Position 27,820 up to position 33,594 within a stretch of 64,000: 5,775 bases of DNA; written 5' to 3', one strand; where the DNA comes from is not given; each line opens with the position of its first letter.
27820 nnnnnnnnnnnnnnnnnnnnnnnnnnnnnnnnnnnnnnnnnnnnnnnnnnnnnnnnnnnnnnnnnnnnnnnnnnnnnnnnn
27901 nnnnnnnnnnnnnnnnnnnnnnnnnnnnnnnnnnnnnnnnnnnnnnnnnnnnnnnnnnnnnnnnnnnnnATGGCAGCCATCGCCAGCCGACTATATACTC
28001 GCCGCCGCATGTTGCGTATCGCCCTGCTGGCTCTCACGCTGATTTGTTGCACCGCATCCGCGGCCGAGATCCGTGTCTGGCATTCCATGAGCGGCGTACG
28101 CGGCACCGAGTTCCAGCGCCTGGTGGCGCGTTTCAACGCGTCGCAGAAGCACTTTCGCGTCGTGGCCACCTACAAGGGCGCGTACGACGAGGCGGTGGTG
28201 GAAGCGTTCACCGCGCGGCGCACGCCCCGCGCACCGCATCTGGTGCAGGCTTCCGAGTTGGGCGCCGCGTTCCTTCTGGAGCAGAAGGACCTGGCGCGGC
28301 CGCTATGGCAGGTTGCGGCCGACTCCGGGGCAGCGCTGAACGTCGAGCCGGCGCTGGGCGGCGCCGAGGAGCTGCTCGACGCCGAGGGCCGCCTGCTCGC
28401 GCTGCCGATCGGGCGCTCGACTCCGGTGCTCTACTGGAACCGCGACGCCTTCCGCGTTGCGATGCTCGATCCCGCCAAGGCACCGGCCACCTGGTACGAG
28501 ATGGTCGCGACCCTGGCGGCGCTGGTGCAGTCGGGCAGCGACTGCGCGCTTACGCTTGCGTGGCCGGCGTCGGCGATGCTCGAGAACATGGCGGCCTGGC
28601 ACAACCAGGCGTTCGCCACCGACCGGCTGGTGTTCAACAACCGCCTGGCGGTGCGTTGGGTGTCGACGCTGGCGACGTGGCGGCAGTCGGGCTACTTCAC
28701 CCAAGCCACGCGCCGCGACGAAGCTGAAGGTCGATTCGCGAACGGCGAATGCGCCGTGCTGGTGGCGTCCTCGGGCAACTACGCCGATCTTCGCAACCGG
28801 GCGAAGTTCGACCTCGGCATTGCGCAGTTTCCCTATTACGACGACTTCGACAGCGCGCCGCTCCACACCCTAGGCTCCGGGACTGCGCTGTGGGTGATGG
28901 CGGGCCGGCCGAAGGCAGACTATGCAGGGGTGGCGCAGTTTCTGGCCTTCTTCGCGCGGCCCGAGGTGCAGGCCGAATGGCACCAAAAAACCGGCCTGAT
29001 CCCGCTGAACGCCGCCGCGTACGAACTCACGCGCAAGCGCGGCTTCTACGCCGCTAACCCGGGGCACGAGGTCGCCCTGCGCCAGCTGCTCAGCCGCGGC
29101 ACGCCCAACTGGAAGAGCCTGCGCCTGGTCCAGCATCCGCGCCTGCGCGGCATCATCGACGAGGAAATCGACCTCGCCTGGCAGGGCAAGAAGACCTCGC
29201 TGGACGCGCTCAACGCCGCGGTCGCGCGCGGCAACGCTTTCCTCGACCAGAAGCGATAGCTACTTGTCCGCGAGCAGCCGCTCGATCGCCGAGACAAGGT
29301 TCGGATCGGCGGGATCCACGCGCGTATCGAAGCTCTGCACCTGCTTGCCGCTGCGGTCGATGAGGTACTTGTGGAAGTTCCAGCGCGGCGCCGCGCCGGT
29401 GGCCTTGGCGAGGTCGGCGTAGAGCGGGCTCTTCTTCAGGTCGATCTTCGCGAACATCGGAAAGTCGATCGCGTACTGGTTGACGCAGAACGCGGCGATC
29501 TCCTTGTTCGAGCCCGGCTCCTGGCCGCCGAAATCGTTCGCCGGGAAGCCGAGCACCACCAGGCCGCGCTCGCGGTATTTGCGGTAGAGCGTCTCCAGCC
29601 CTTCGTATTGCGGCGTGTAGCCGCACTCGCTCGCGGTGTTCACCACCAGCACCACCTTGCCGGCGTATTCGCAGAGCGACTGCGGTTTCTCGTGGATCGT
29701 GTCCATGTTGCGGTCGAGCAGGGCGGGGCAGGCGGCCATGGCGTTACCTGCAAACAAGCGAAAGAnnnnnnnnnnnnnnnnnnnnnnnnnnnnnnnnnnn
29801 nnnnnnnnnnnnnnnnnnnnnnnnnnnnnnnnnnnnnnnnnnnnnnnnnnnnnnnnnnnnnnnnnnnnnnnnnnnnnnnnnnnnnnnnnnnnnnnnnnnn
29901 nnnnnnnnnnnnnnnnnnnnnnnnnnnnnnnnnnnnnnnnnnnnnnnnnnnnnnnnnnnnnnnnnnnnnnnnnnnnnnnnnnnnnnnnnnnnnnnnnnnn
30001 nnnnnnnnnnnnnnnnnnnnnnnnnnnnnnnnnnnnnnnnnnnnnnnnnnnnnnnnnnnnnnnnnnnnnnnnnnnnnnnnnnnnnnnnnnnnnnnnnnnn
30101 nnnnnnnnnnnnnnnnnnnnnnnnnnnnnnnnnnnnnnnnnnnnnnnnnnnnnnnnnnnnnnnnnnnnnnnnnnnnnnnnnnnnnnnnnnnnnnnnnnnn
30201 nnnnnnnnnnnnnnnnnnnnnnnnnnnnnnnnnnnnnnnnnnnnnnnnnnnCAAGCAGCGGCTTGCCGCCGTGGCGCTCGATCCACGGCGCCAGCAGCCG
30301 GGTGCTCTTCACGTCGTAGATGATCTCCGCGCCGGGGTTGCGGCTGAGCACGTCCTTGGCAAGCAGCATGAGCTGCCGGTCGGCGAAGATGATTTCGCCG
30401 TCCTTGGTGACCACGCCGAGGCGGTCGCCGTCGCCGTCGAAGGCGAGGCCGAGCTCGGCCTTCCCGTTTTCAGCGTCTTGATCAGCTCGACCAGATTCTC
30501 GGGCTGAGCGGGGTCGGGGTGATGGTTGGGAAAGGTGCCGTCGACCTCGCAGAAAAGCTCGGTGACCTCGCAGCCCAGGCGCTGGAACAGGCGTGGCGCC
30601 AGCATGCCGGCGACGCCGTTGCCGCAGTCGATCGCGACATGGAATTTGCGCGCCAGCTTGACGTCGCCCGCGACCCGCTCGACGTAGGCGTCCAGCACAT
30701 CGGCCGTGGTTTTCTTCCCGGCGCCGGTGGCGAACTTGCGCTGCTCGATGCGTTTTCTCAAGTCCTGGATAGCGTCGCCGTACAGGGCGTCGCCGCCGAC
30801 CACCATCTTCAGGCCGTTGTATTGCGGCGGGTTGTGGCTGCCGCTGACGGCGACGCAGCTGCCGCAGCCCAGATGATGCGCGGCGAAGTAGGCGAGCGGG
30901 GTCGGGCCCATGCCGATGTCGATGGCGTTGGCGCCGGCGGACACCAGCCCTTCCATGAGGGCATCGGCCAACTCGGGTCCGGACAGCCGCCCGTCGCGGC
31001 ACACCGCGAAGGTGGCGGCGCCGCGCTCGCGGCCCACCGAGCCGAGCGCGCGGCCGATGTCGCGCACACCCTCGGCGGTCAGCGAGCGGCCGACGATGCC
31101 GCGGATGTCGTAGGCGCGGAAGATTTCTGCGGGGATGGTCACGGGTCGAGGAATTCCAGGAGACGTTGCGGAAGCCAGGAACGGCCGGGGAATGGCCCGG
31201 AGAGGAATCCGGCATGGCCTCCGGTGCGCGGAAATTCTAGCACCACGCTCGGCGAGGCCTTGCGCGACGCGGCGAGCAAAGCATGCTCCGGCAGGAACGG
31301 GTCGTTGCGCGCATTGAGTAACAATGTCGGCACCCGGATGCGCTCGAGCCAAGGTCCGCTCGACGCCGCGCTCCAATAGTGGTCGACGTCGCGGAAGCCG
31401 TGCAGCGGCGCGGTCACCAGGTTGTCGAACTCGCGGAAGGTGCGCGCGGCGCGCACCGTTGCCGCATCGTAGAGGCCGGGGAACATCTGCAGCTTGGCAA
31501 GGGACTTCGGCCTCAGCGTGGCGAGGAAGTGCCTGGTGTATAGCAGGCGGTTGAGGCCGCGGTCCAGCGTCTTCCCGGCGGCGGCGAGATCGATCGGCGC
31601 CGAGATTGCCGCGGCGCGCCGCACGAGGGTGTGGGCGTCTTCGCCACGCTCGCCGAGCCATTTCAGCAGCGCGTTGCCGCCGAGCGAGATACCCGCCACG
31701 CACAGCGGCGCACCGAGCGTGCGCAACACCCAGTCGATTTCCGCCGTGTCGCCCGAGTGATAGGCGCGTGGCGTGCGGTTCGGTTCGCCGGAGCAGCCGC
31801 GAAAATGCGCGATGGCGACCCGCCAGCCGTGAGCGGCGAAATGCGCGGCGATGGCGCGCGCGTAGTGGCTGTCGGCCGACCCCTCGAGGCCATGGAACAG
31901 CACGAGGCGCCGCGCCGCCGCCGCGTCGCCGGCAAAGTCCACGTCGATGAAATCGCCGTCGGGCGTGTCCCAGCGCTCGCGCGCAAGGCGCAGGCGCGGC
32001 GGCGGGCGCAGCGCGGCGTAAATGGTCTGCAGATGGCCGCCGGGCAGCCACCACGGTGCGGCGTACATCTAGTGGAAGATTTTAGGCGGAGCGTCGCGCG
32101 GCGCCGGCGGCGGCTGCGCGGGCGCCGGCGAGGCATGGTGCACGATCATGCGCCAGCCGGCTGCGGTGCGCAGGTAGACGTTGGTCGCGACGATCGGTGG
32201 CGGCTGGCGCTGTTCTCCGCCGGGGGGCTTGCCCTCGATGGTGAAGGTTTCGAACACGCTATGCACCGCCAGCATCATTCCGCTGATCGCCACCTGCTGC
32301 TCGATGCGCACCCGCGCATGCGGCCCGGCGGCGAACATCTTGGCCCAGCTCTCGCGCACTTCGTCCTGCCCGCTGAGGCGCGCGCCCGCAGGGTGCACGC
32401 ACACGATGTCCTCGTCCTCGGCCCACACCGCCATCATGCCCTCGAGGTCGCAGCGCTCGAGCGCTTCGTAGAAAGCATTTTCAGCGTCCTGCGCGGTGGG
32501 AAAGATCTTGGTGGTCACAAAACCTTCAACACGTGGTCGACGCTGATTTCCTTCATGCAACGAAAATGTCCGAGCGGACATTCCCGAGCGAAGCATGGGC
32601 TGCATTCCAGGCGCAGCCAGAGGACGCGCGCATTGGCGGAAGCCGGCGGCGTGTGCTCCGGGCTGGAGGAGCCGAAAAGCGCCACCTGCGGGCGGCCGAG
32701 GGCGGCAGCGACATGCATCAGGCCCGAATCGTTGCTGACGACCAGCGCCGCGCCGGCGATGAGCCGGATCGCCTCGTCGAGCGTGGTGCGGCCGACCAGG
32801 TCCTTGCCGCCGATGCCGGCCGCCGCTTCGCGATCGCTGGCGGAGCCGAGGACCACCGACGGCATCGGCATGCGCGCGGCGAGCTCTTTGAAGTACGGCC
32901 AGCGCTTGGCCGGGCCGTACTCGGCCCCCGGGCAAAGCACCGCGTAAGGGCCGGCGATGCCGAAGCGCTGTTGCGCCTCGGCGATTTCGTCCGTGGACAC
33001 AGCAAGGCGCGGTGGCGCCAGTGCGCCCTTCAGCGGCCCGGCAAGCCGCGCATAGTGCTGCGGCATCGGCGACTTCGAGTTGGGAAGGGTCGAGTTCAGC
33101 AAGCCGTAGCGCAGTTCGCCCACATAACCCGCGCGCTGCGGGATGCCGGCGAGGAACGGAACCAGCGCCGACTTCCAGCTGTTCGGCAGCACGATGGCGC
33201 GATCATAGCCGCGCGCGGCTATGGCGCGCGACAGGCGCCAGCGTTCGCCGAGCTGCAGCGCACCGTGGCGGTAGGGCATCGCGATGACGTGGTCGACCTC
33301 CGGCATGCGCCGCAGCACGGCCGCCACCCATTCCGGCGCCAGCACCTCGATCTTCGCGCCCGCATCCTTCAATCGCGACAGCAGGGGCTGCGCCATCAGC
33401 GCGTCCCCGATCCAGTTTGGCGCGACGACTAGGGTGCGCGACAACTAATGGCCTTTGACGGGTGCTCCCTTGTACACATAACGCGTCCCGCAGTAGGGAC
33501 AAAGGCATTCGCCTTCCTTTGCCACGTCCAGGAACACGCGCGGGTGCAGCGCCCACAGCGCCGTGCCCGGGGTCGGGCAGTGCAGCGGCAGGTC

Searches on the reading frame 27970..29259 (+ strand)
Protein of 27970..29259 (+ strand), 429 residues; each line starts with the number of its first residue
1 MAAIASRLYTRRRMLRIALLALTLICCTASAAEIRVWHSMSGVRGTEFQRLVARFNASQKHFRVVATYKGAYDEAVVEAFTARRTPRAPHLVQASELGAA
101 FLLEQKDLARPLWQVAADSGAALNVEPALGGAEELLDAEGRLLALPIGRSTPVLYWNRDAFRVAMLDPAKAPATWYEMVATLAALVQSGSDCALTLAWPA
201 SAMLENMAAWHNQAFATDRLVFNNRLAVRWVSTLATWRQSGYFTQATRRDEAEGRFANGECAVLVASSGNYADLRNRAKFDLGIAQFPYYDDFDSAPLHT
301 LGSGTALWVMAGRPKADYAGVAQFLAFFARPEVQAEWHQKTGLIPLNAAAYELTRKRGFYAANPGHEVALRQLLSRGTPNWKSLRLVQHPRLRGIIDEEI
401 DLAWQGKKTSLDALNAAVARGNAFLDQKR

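Call 86: search_protein_families(library=pfam, proteins=[window:27970-29259:+], max_evalue=0.00001)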
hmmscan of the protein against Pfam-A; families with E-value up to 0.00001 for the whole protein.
window:27970-29259:+ (429 aa): 2 families
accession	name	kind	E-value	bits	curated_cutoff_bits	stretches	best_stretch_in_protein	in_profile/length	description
PF13416.11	SBP_bac_8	-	2.9e-29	103.2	27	1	51-352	2-267/279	Bacterial extracellular solute-binding protein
PF01547.30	SBP_bac_1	-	4e-14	53.8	26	1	45-335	7-307/307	Bacterial extracellular solute-binding protein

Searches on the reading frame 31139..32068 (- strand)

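Call 86: search_protein_families(library=pfam, proteins=[window:31139-32068:-], max_evalue=0.00001)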
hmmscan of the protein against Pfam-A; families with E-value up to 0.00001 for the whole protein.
window:31139-32068:- (309 aa): 3 families
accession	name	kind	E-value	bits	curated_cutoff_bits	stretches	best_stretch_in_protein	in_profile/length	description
PF00561.26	Abhydrolase_1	-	1.1e-16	61.7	25.8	1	55-292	3-245/245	alpha/beta hydrolase fold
PF12146.15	Hydrolase_4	-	2.3e-07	30.8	27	1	53-262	5-208/239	Serine aminopeptidase, S33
PF12697.13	Abhydrolase_6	-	2.5e-06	28.8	26.3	1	55-290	1-209/217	Alpha/beta hydrolase family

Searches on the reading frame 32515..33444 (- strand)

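Call 86: search_protein_families(library=pfam, proteins=[window:32515-33444:-], max_evalue=0.00001)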
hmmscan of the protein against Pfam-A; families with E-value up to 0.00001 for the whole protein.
window:32515-33444:- (309 aa): 1 family
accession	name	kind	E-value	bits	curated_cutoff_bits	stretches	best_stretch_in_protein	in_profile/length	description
PF01075.23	Glyco_transf_9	-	5.1e-54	183.6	22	1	68-293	1-245/247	Glycosyltransferase family 9 (heptosyltransferase)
